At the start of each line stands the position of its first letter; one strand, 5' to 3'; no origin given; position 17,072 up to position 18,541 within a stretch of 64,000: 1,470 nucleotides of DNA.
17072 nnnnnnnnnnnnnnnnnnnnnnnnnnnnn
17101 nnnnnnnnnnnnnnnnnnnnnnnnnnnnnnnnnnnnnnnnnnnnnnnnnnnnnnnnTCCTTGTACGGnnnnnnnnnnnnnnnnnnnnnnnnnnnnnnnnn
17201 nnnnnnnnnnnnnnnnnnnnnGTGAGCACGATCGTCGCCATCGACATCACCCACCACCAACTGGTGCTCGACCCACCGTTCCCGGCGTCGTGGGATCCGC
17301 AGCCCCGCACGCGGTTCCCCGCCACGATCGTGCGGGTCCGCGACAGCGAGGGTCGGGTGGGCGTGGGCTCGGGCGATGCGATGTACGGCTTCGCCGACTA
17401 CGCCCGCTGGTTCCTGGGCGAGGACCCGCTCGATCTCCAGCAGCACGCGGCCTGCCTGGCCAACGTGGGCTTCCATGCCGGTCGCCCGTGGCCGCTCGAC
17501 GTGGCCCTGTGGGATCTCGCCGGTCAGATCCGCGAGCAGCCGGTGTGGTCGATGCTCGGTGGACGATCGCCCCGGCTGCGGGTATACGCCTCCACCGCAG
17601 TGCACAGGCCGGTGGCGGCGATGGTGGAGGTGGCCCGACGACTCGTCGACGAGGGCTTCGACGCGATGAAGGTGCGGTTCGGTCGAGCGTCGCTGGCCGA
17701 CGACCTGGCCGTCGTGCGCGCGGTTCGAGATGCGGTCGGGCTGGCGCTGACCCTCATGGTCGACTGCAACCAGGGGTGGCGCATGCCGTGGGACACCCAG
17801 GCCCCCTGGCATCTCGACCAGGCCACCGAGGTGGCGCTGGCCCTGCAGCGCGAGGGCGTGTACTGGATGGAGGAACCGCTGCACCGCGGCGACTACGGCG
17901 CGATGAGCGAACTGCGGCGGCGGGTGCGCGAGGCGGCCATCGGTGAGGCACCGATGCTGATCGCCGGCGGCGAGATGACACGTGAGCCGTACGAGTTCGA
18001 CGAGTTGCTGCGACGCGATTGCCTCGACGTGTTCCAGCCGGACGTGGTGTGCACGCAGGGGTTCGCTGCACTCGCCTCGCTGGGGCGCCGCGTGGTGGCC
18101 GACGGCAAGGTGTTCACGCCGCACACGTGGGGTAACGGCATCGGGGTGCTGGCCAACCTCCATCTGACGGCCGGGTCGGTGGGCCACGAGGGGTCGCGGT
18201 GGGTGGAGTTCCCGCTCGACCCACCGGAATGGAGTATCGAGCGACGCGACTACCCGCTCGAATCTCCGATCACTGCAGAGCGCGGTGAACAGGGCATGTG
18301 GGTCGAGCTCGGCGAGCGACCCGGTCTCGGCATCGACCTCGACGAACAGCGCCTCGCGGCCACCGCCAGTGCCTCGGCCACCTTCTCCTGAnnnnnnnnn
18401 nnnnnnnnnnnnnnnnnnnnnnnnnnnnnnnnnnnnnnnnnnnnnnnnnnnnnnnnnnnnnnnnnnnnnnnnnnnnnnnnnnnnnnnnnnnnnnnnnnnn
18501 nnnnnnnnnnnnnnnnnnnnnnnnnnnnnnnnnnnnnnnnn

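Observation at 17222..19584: Tandem enolase-superfamily paralogs sharing an identical VSTI start, TetR just downstream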

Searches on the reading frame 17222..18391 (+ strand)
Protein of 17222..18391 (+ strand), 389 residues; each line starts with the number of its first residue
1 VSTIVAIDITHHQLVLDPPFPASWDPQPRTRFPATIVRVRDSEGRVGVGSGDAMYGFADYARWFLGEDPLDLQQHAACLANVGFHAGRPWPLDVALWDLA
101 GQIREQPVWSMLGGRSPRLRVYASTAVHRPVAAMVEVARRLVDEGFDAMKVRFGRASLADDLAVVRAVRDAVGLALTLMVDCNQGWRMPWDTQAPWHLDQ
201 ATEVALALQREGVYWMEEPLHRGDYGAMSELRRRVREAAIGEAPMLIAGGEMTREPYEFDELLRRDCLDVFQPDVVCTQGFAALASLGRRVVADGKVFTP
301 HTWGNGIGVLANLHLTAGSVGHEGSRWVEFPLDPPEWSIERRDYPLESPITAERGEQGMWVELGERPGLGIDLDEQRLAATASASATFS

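Call 8: search_protein_families(library=pfam, proteins=[window:17222-18391:+])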
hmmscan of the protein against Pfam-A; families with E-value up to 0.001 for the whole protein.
window:17222-18391:+ (389 aa): 2 families
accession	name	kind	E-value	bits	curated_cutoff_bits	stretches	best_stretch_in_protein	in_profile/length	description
PF13378.12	MR_MLE_C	-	3.9e-42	144.9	29.4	1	134-376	2-218/219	Enolase C-terminal domain-like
PF02746.21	MR_MLE_N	-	0.00041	21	22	0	61-113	64-117/117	Mandelate racemase / muconate lactonizing enzyme, N-terminal domain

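Call 9: search_protein_families(library=ncbifam, proteins=[window:17222-18391:+])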
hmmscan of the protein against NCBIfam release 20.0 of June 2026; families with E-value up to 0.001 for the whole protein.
window:17222-18391:+ (389 aa): 14 families
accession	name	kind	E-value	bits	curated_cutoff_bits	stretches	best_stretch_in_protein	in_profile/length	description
NF040866.1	AraD_Arch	equivalog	3.1e-28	98.8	650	1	92-377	107-365/372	arabinonate dehydratase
NF047820.1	TalGalacDh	equivalog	6.9e-25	87.7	500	1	51-382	62-365/371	L-talarate/galactarate dehydratase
NF011968.0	PRK15440.1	equivalog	7.7e-22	77.7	393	1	92-302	129-320/395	L-rhamnonate dehydratase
NF010624.0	PRK14017.1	equivalog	4.1e-21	75.5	311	1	60-385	48-364/382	galactonate dehydratase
NF040790.2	glucon_galact_dh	equivalog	4.8e-17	61.9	750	1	92-380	97-368/390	bifunctional D-gluconate/D-galactonate dehydratase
NF043002.1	HProlDhtase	equivalog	6.6e-13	48.2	500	1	56-189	68-201/366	cis-3-hydroxy-L-proline dehydratase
TIGR02534.1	mucon_cyclo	subfamily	3.3e-12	46.1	334.95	1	92-282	103-276/368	muconate/chloromuconate family cycloisomerase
NF042940.1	racemase_DgcA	equivalog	4.7e-12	45.8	400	1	92-236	88-216/323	N-acetyl-D-Glu racemase DgcA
NF011654.0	PRK15072.1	subfamily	4.9e-11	42.1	430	1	92-168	89-165/404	D-galactonate dehydratase family protein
NF043051.1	ManoateDhtManD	equivalog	5.7e-11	41.9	550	1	92-167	89-164/403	D-mannonate dehydratase ManD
NF011708.0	PRK15129.1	equivalog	8.6e-08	31.6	343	1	92-188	91-183/321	L-Ala-D/L-Glu epimerase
NF041118.1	A_G_epim_Thtga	equivalog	7.6e-06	25.3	500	1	98-270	107-260/341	L-Ala-D/L-Glu epimerase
NF002782.0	PRK02901.1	equivalog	1.4e-05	24.2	288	1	144-234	101-182/328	o-succinylbenzoate synthase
TIGR01927.1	menC_gam_Gplu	equivalog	0.0001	21.7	130.55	1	139-232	118-202/307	o-succinylbenzoate synthase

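Call 11: search_solved_structures(query=window:17222-18388:+, show_alignments=2)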
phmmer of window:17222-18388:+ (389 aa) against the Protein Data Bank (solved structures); distinct sequences matched with E-value up to 0.001: 140 (the best 60 are shown).
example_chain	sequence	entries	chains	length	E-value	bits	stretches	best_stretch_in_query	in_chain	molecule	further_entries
5olc_A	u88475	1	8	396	7.4e-28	100.8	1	79-378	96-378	Galactonate dehydratase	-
3ozm_A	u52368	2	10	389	1.1e-25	93.6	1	35-380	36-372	Putative mandelate racemase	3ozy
3h12_A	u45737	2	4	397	1.2e-25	93.5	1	35-380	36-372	mandelate racemase | Putative mandelate racemase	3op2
3ddm_A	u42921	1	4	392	1.8e-25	93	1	91-383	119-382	Putative mandelate racemase/muconate lactonizing enzyme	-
4ggb_A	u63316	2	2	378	5.4e-24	88.1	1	16-378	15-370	Putative uncharacterized protein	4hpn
3sjn_A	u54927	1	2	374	9.5e-23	84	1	83-379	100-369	Mandelate racemase/muconate lactonizing protein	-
2ovl_A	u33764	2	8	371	2.8e-21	79.1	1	80-302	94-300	Putative racemase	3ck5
3n4e_A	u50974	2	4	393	4.5e-19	71.9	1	79-383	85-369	Mandelate racemase/muconate lactonizing enzyme, C-terminal domain protein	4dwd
2qq6_A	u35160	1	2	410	1.4e-18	70.3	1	64-377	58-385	Mandelate racemase/muconate lactonizing enzyme-like protein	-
2pp0_A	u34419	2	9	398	2.6e-17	66.1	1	27-317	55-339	L-talarate/Galactarate Dehydratase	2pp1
2pp3_A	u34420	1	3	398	7.5e-17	64.5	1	27-317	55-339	L-talarate/galactarate dehydratase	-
3bjs_A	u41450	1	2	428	7.7e-17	64.5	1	77-375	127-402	Mandelate racemase/muconate lactonizing enzyme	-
1mdl_A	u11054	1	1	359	9.9e-17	64.2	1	87-235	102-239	MANDELATE RACEMASE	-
5xd9_A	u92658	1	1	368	1.4e-16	63.7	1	89-275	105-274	3,6-anhydro-alpha-L-galactonate cycloisomerase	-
5xd7_A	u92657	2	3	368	1.5e-16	63.6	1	89-274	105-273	3,6-anhydro-alpha-L-galactonate cycloisomerase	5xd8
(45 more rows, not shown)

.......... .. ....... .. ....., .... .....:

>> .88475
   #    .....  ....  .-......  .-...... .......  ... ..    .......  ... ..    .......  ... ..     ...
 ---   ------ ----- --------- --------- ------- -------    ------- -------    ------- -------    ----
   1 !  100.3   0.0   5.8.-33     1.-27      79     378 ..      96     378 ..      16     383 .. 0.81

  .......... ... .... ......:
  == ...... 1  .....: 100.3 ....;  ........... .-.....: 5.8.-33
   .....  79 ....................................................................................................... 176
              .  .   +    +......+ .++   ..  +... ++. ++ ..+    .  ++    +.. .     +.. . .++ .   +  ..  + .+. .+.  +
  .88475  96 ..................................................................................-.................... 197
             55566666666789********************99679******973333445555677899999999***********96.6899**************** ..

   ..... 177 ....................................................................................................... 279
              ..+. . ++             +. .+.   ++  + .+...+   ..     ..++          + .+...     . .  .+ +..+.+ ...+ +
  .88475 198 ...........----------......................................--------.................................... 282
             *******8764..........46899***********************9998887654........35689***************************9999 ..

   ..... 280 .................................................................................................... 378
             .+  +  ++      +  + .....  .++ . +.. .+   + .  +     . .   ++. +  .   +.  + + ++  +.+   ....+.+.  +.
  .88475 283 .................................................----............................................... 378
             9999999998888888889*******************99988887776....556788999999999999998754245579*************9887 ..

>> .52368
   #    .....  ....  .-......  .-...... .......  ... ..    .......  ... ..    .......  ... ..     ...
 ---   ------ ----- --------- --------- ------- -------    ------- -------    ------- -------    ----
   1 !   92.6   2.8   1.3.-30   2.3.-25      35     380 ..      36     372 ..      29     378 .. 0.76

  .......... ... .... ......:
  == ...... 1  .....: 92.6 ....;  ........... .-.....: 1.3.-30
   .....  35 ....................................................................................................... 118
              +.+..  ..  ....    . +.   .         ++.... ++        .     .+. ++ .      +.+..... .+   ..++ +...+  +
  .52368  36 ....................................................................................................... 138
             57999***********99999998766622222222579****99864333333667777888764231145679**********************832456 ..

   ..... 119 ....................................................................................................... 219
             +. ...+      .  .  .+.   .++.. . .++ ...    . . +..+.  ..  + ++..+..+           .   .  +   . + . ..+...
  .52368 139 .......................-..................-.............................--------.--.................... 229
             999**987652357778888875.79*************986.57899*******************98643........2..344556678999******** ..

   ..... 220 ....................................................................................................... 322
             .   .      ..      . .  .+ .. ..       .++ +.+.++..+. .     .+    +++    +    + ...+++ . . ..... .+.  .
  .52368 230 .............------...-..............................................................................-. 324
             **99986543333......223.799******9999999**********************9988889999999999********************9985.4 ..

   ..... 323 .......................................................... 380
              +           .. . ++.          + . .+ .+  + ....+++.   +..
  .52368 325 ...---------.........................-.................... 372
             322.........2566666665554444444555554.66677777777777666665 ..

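Call 14: find_homologous_proteins(query=window:17222-18388:+)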
Query window:17222-18388:+ (389 aa): 3473 proteins with E <= 0.001 among 8000 candidates; the best 120 are listed.
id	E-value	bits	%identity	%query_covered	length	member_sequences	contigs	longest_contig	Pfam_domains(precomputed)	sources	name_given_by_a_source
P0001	6.5e-241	817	91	100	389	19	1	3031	PF13378.13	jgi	-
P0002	2.7e-231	786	88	100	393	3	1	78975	PF13378.13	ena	-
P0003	1.4e-194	665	74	100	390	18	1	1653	PF13378.13,PF02746.22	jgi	jgi:L-alanine-DL-glutamate epimerase-like enolase superfamily enzyme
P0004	1.0e-193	662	75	100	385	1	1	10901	PF13378.13,PF02746.22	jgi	jgi:L-alanine-DL-glutamate epimerase-like enolase superfamily enzyme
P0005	4.4e-192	657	74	100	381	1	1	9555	PF13378.13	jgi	jgi:L-alanine-DL-glutamate epimerase-like enolase superfamily enzyme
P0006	1.7e-191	655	72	100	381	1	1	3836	PF13378.13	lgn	-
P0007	2.2e-191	654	74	100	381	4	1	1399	PF13378.13,PF02746.22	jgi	jgi:L-alanine-DL-glutamate epimerase-like enolase superfamily enzyme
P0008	2.4e-190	651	73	100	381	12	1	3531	PF13378.13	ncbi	-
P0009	4.1e-190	650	71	100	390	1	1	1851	PF13378.13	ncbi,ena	-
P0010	1.4e-189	648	73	100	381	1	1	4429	PF13378.13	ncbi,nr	ncbi:MAG: mandelate racemase/muconate lactonizing enzyme family protein [Actinobacteria bacterium]|n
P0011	4.6e-189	647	73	100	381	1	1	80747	PF13378.13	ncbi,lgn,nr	ncbi:MAG: mandelate racemase/muconate lactonizing enzyme family protein [Actinomycetia bacterium]|nr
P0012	6.8e-189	646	73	100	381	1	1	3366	PF13378.13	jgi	jgi:L-alanine-DL-glutamate epimerase-like enolase superfamily enzyme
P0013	1.2e-188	645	73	100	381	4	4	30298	PF13378.13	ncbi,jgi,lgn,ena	ncbi:MAG: mandelate racemase/muconate lactonizing enzyme family protein [Actinomycetota bacterium]|j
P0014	2.9e-188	644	74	100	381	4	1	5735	PF13378.13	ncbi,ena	-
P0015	3.4e-188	644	74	100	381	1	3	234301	PF13378.13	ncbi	ncbi:MAG: mandelate racemase/muconate lactonizing enzyme family protein [Ilumatobacteraceae bacteriu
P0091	2.8e-176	604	69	100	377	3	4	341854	PF13378.13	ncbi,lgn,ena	-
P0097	1.3e-175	602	70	100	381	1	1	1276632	PF13378.13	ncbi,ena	-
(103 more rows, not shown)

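Call 18: find_encoding_contigs(protein=P0097, flank=10000, max_places=3)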
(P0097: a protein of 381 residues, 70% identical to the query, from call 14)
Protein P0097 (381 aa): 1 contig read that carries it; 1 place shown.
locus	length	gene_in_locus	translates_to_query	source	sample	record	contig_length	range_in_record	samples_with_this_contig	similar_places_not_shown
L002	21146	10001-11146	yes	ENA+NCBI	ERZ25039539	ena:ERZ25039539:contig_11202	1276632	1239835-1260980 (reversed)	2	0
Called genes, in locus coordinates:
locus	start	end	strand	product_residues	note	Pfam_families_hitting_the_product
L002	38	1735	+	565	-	PF00496:SBP_bac_5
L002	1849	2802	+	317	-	PF19300:BPD_transp_1_N, PF00528:BPD_transp_1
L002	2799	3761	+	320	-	PF00528:BPD_transp_1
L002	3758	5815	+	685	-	PF00005:ABC_tran, PF13191:AAA_16 (faint), PF13304:AAA_21 (faint), PF08352:oligo_HPY, PF00005:ABC_tran, PF02463:SMC_N, PF08352:oligo_HPY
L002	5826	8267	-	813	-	PF01266:DAO, PF16350:FAO_M, PF01571:GCV_T, PF08669:GCV_T_C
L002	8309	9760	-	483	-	PF06253:MTTB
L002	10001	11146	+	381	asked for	PF13378:MR_MLE_C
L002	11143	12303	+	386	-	PF02746:MR_MLE_N, PF13378:MR_MLE_C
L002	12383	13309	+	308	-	PF00487:FA_desaturase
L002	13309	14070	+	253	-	PF12974:Phosphonate-bd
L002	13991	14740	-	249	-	PF09339:HTH_IclR, PF01614:IclR_C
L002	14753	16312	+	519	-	PF00221:Lyase_aromatic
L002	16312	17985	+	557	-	PF17391:Urocanase_N, PF01175:Urocanase, PF17392:Urocanase_C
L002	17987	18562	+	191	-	PF01327:Pep_deformylase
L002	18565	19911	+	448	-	PF01979:Amidohydro_1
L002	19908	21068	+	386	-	PF01979:Amidohydro_1, PF07969:Amidohydro_3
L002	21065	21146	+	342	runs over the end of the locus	PF03601:Cons_hypoth698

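Call 26: find_encoding_contigs(protein=P0091, flank=10000, max_places=4)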
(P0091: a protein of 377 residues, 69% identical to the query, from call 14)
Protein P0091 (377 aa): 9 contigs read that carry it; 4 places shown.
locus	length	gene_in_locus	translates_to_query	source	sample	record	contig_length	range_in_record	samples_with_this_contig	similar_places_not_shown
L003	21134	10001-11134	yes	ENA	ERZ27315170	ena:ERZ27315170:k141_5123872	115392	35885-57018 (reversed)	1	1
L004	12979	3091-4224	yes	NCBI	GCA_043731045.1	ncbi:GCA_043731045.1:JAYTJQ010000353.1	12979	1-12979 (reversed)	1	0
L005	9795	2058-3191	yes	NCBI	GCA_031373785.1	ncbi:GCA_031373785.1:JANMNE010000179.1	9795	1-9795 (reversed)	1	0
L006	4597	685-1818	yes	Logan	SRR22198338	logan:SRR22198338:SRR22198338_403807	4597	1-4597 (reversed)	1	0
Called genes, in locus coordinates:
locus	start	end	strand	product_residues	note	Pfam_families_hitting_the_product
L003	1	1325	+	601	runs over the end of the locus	PF00005:ABC_tran, PF02463:SMC_N (faint), PF13304:AAA_21 (faint)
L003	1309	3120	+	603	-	PF00005:ABC_tran, PF13304:AAA_21 (faint)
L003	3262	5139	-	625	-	-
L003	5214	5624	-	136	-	PF01850:PIN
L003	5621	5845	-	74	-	-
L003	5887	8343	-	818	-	PF00890:FAD_binding_2 (faint), PF01266:DAO, PF16350:FAO_M, PF01571:GCV_T, PF08669:GCV_T_C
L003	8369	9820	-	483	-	PF06253:MTTB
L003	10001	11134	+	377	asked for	PF13378:MR_MLE_C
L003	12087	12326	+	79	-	PF01402:RHH_1 (weak)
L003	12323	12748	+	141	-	PF01850:PIN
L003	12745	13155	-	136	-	-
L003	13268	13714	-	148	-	PF10604:Polyketide_cyc2, PF03364:Polyketide_cyc (weak)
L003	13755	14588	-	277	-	-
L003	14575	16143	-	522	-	PF06253:MTTB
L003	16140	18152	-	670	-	PF17651:Raco_middle, PF14574:RACo_C_ter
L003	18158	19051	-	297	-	PF00809:Pterin_bind, PF03599:CdhD (weak)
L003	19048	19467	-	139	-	PF13769:Virulence_fact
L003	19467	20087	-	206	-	PF07796:DUF1638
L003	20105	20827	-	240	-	PF02607:B12-binding_2, PF02310:B12-binding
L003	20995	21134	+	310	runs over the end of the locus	PF00487:FA_desaturase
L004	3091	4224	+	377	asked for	PF13378:MR_MLE_C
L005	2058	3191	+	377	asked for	PF13378:MR_MLE_C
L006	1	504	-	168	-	?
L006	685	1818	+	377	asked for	PF13378:MR_MLE_C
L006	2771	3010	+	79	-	PF01402:RHH_1 (weak)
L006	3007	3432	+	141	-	PF01850:PIN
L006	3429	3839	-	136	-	-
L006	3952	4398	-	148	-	PF10604:Polyketide_cyc2, PF03364:Polyketide_cyc (weak)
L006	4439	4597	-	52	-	?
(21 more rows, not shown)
